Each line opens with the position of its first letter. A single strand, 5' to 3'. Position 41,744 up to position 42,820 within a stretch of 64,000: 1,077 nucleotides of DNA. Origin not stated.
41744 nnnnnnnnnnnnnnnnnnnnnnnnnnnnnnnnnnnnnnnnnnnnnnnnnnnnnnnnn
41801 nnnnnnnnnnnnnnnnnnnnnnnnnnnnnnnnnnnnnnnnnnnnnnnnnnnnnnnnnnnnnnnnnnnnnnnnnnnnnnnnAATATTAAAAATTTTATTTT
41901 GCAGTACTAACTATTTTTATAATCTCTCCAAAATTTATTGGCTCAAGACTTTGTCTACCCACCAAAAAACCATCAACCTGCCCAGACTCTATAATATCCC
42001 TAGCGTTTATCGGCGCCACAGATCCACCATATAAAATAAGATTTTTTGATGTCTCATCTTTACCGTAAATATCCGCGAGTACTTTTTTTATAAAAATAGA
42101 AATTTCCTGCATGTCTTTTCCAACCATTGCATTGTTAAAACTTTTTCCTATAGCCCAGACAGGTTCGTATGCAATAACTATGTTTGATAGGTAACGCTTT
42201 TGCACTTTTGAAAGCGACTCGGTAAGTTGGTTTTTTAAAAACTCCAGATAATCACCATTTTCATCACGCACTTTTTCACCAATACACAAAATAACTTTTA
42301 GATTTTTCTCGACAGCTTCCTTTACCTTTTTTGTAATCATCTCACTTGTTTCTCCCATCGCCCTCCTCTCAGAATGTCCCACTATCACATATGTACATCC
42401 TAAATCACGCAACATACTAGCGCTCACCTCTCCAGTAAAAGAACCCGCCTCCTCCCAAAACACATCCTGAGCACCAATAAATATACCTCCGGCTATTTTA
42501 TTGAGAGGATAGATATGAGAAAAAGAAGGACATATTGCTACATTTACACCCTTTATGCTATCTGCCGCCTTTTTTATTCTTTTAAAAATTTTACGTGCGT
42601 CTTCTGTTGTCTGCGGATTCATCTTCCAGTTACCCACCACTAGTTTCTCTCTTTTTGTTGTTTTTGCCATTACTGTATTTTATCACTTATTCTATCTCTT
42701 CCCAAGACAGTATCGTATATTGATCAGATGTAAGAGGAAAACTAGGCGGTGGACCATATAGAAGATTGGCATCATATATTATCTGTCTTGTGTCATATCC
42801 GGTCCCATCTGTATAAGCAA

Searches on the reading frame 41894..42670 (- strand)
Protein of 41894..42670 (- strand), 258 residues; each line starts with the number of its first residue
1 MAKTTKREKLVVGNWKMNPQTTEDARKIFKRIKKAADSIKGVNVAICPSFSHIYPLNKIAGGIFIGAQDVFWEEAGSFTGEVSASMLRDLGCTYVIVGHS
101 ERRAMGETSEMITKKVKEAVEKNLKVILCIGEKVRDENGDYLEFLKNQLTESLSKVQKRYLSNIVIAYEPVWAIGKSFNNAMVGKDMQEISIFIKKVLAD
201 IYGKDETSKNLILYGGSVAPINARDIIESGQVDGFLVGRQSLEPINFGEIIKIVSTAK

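Call 57: search_protein_families(library=pfam, proteins=[window:41894-42670:-], max_evalue=0.0001)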
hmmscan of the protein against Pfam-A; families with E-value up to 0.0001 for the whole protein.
window:41894-42670:- (258 aa): 1 family
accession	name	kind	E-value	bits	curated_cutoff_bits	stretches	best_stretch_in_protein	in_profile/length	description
PF00121.24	TIM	-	2.6e-74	250.3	20.1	1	9-253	1-244/245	Triosephosphate isomerase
